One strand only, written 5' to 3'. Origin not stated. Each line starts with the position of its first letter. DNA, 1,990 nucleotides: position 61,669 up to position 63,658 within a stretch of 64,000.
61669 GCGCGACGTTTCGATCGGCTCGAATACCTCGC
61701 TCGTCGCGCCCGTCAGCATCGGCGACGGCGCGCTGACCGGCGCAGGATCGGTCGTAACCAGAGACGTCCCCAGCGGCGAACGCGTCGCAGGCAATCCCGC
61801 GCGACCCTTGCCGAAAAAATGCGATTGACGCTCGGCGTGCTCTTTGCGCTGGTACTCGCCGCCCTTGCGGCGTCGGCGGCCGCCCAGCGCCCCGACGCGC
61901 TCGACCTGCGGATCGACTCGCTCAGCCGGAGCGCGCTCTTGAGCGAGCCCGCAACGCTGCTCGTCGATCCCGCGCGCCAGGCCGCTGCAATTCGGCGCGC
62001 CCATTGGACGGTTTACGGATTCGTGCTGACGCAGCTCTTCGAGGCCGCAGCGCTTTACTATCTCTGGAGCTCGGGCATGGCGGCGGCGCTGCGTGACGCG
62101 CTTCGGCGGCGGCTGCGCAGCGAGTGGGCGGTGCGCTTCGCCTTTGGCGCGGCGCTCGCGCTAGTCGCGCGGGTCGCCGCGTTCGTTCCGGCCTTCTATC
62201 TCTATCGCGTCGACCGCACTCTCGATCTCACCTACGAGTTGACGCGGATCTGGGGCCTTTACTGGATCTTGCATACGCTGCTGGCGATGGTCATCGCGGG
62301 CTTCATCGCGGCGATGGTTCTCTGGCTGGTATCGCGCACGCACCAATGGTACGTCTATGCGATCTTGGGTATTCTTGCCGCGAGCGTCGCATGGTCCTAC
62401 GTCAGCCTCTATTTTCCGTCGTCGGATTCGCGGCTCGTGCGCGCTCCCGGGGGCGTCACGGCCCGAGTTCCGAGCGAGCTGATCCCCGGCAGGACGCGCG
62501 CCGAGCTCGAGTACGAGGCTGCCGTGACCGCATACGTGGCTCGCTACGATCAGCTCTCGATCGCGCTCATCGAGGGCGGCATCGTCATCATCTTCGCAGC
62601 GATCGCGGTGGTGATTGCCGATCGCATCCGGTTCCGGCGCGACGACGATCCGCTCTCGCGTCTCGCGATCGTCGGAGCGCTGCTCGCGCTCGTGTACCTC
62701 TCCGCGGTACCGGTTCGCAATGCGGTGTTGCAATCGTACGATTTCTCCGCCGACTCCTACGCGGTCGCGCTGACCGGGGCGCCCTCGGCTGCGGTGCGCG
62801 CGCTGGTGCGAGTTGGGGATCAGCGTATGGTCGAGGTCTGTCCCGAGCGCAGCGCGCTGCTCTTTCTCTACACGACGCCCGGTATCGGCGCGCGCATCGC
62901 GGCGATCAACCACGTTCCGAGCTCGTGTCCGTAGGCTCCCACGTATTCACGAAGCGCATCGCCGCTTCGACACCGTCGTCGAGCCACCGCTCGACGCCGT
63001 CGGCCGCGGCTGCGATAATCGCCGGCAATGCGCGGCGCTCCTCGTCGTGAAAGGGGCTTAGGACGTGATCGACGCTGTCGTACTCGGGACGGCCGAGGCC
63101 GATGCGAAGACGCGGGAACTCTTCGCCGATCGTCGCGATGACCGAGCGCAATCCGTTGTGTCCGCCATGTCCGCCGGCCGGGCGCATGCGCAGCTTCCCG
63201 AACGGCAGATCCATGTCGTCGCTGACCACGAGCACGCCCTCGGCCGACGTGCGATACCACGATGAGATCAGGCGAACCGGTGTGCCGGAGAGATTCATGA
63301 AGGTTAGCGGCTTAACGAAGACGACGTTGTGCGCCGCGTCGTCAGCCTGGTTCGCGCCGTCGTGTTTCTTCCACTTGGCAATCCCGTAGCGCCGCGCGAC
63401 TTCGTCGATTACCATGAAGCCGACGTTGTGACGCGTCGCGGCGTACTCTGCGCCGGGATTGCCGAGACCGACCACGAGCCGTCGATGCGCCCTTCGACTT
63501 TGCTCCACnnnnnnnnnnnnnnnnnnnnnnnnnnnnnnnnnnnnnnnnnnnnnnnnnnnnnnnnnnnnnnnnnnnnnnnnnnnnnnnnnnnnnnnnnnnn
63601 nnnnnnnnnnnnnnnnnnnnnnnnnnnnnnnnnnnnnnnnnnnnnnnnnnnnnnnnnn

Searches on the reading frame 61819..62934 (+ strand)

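Call 97: search_protein_families(library=pfam, proteins=[window:61819-62934:+], max_evalue=0.00001)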
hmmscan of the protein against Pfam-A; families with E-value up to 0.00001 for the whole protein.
window:61819-62934:+ (371 aa): 0 families

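Call 98: search_protein_families(library=pfam, proteins=[window:61819-62934:+], max_evalue=0.01)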
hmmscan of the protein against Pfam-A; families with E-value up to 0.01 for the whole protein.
window:61819-62934:+ (371 aa): 2 families
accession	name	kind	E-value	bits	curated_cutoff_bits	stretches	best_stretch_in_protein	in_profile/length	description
PF01435.24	Peptidase_M48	-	0.0033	17.7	20.3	1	256-365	93-184/186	Peptidase family M48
PF16491.10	Peptidase_M48_N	-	0.0065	16.8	27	0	70-194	40-167/179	CAAX prenyl protease N-terminal, five membrane helices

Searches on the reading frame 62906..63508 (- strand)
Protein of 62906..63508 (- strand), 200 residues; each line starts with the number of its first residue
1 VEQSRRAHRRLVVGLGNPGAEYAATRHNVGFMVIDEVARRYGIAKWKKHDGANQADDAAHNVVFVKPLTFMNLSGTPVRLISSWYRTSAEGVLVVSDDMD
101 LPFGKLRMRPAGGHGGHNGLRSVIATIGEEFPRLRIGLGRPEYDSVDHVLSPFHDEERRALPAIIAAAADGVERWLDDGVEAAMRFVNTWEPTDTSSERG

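Call 98: search_protein_families(library=pfam, proteins=[window:62906-63508:-], max_evalue=0.01)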
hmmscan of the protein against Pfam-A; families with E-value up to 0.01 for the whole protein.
window:62906-63508:- (200 aa): 1 family
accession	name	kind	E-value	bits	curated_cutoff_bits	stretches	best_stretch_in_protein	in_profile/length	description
PF01195.25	Pept_tRNA_hydro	-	3.1e-62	210.1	27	1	11-188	1-183/183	Peptidyl-tRNA hydrolase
